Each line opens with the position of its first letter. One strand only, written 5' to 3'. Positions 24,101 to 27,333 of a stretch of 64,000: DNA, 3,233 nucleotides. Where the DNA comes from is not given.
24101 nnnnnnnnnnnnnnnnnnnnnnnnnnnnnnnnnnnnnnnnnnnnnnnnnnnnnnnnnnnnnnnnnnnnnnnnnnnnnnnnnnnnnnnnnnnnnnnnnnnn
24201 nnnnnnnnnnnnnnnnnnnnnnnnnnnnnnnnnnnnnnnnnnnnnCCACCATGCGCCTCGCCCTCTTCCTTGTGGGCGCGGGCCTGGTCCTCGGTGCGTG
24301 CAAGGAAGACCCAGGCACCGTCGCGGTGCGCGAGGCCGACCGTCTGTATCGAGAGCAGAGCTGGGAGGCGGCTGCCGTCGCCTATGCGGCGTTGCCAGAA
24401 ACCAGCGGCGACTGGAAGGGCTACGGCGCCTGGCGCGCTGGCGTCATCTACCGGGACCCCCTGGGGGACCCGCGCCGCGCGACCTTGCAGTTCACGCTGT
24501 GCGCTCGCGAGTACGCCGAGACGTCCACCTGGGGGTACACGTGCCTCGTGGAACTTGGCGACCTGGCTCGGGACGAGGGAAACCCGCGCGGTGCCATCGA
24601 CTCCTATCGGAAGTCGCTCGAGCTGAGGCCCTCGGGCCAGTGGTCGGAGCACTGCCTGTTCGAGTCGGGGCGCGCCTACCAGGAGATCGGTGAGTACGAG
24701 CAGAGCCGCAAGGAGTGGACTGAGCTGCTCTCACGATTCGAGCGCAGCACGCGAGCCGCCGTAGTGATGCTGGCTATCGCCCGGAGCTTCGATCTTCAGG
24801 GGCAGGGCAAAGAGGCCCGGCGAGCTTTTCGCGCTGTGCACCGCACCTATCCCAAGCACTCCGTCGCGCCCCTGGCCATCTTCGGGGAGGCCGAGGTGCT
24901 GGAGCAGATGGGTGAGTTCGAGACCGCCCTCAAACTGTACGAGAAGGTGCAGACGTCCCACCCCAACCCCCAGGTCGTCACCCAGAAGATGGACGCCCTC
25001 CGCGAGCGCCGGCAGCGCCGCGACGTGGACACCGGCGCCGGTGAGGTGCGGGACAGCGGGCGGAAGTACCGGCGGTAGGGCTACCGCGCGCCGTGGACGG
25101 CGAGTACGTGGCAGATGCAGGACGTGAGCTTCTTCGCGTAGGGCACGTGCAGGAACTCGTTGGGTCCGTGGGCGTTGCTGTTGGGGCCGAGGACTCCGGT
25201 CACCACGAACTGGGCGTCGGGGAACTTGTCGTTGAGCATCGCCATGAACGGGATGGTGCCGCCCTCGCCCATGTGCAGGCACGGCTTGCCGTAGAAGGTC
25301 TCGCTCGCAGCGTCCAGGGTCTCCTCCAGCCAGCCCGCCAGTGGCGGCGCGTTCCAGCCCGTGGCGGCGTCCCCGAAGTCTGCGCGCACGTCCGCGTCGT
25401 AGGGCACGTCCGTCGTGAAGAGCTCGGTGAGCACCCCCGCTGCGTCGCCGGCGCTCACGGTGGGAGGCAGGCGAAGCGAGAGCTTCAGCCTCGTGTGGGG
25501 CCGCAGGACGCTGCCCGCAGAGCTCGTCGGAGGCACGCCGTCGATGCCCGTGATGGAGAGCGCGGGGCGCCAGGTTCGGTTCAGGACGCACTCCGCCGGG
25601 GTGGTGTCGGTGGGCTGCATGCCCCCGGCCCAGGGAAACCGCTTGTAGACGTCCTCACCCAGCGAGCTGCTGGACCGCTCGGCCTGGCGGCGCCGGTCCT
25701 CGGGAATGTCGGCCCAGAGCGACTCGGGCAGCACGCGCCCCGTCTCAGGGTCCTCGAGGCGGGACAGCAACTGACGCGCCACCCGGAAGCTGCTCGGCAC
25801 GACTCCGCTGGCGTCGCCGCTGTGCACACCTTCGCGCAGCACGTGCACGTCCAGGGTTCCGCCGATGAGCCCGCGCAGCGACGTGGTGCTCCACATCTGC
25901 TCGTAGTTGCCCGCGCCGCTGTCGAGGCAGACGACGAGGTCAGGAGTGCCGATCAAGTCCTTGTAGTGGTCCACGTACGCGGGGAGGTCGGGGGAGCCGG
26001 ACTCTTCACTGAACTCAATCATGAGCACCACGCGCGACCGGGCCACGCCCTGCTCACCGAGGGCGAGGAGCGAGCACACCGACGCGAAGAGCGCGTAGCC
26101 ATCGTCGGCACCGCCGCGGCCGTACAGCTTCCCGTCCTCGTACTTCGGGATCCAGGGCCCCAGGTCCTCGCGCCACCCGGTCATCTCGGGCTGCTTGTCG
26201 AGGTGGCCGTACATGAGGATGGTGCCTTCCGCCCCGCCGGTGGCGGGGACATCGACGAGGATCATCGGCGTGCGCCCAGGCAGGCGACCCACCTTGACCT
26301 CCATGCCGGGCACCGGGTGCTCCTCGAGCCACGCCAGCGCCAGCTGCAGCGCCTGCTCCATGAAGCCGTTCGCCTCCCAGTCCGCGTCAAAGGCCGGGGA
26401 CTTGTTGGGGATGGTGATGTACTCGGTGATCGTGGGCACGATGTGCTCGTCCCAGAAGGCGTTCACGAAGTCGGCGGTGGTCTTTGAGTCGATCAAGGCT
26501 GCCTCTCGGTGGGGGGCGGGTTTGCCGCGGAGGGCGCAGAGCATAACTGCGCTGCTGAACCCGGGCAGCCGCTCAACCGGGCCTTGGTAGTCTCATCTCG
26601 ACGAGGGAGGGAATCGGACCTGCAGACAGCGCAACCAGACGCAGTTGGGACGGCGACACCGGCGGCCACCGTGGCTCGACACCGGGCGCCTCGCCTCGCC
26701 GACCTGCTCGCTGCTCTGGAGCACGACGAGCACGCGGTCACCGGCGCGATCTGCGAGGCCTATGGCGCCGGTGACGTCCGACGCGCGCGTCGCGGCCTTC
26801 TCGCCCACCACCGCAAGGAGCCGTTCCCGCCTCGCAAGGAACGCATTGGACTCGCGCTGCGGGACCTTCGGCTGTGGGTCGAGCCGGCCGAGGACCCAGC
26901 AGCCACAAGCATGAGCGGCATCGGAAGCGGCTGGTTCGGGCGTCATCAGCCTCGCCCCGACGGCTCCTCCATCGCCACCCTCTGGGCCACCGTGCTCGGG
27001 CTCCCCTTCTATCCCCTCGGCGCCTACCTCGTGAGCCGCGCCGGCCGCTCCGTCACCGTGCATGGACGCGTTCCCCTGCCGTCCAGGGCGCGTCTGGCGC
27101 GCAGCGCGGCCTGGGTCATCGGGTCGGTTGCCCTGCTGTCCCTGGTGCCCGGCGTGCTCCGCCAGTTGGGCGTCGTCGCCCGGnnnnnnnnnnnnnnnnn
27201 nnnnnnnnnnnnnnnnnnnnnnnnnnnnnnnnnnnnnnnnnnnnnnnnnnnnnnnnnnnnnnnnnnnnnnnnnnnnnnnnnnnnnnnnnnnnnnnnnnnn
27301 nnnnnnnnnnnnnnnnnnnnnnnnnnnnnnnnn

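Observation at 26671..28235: Translationally coupled small membrane protein and an AEP/Prim-Pol-like protein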

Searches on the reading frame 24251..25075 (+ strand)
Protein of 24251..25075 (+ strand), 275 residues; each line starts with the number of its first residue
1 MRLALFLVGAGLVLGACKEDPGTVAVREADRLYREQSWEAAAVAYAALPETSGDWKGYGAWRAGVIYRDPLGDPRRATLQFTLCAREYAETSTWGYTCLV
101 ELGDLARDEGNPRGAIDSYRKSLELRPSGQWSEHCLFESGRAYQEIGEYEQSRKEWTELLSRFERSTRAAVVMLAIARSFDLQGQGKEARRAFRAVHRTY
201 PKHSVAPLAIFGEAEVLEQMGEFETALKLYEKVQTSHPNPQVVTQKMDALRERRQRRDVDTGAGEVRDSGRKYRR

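Call 9: search_protein_families(library=pfam, proteins=[window:24251-25075:+], max_evalue=1)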
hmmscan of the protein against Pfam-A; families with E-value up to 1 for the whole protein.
window:24251-25075:+ (275 aa): 25 families
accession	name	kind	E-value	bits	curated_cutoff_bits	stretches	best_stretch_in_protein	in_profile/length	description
PF13174.12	TPR_6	-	3.6e-16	59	26.3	3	172-202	2-32/33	Tetratricopeptide repeat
PF07719.23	TPR_2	-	7.4e-16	57.3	27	3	98-127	3-32/34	Tetratricopeptide repeat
PF13424.12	TPR_12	-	2.5e-12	47.2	30.1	3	139-200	9-75/77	Tetratricopeptide repeat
PF13428.12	TPR_14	-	3.8e-11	43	23.5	2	214-240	8-34/44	Tetratricopeptide repeat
PF00515.34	TPR_1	-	4.8e-10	39.3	27.8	2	99-128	4-33/34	Tetratricopeptide repeat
PF13176.12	TPR_7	-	2.6e-09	36.9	27.9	2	99-127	2-30/36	Tetratricopeptide repeat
PF13432.12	TPR_16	-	4.2e-09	37.1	32.7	1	174-238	1-62/65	Tetratricopeptide repeat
PF13181.12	TPR_8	-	7.9e-09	35.4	25.7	1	99-127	4-32/34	Tetratricopeptide repeat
PF14559.12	TPR_19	-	1.7e-08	35.1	25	2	183-242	4-61/68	Tetratricopeptide repeat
PF24575.1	TPR_Slam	-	2.6e-06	28.2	35.2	1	198-243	39-83/104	Surface lipoprotein assembly modifier, N-terminal TPR repeats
PF09976.15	TPR_21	-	1.5e-05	25.2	25.5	1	145-250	51-156/193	Tetratricopeptide repeat-like domain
PF13374.12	TPR_10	-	9.4e-05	22.7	27.5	0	97-126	3-32/42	Tetratricopeptide repeat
PF25058.1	ARM_TT21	-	0.00049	20.5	27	1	162-247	50-134/155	Tetratricopeptide repeat protein 21 ARM repeat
PF13414.12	TPR_11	-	0.001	19.2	26.8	1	103-128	1-26/42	TPR repeat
PF17874.7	TPR_MalT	-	0.0035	17.1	45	1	166-238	37-111/336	MalT-like TPR region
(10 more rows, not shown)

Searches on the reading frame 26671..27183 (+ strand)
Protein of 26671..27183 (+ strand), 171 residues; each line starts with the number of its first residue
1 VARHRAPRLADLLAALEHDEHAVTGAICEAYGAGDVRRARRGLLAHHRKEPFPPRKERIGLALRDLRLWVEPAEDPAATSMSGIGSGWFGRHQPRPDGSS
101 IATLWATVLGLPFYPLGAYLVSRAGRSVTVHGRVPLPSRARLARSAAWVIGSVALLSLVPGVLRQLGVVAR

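Call 9: search_protein_families(library=pfam, proteins=[window:26671-27183:+], max_evalue=1)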
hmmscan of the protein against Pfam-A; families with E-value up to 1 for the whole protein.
window:26671-27183:+ (171 aa): 0 families

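Call 10: search_protein_families(library=ncbifam, proteins=[window:26671-27183:+], max_evalue=1)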
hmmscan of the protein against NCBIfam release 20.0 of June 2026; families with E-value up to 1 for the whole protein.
window:26671-27183:+ (171 aa): 0 families

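Call 11: search_protein_families(library=phrogs, proteins=[window:26671-27183:+], max_evalue=1)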
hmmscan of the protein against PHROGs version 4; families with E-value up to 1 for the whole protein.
window:26671-27183:+ (171 aa): 0 families

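Call 28: find_homologous_proteins(query=window:26671-27183:+)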
Query window:26671-27183:+ (171 aa): 1 proteins with E <= 0.001 among 1716 candidates.
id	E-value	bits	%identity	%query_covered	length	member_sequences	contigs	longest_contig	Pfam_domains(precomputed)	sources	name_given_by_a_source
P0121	6.7e-106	370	100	100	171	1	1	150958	-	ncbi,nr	ncbi:MAG: hypothetical protein KDA24_00195 [Deltaproteobacteria bacterium]|nr:hypothetical protein [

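Call 65: find_homologous_proteins(query=A4, max_evalue=0.01)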
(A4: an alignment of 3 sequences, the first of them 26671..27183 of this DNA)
Query A4 (3 sequences) (171 aa, profile of the alignment): 5 proteins with E <= 0.01 among 8000 candidates.
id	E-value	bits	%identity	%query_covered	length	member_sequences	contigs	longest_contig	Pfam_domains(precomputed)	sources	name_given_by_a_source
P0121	5.2e-79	282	100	100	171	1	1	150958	-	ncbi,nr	ncbi:MAG: hypothetical protein KDA24_00195 [Deltaproteobacteria bacterium]|nr:hypothetical protein [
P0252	5.7e-78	278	52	64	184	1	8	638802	-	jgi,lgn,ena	-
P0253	4.4e-64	233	47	94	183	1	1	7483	-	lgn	-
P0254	1.5e-36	143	34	84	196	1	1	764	-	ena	-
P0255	8.5e-25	105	45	46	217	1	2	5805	-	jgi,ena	jgi:hypothetical protein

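Call 66: find_encoding_contigs(protein=P0253, flank=4000, max_places=2)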
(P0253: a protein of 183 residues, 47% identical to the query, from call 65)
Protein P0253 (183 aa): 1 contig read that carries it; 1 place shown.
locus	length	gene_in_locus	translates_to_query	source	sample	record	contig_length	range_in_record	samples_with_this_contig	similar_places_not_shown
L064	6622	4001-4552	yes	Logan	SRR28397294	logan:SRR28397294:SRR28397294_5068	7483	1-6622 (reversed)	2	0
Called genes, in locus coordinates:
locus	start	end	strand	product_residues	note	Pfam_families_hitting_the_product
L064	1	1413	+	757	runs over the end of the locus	?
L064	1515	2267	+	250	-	PF00515:TPR_1 (faint), PF07719:TPR_2 (faint), PF13174:TPR_6 (faint), PF13176:TPR_7 (faint), PF13181:TPR_8 (faint), PF13414:TPR_11 (faint), PF13424:TPR_12 (faint), PF09976:TPR_21 (weak), +4 more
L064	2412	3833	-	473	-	PF01546:Peptidase_M20, PF07687:M20_dimer (weak)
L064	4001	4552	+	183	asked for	-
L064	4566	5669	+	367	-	-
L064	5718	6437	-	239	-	PF13641:Glyco_tranf_2_3 (weak), PF00535:Glycos_transf_2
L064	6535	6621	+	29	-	?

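Call 67: find_encoding_contigs(protein=P0255, flank=4000, max_places=2)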
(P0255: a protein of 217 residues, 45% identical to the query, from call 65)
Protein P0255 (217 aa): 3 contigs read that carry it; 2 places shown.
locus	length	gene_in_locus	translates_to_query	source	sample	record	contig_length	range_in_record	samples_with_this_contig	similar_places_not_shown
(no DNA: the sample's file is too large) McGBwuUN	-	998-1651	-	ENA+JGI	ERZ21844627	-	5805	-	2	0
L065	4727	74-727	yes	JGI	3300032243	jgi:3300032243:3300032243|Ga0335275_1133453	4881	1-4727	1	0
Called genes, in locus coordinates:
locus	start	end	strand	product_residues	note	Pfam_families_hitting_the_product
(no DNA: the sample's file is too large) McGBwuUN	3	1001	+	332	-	?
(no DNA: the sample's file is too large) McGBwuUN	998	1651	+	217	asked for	-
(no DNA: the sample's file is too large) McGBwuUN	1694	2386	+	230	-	PF00072:Response_reg, PF00486:Trans_reg_C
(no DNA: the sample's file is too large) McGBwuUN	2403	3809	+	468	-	PF00512:HisKA, PF02518:HATPase_c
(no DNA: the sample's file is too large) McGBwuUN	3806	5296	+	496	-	PF19864:Radical_SAM_N2, PF04055:Radical_SAM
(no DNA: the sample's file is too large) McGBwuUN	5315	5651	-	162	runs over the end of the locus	?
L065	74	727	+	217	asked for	-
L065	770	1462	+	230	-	PF00072:Response_reg, PF00486:Trans_reg_C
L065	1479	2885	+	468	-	PF00512:HisKA, PF02518:HATPase_c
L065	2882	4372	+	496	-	PF19864:Radical_SAM_N2, PF04055:Radical_SAM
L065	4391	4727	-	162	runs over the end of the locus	?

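Call 78: search_protein_families(library=padloc, proteins=[window:26671-27183:+], max_evalue=0.1)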
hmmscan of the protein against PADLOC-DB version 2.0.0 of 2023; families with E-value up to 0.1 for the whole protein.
window:26671-27183:+ (171 aa): 0 families
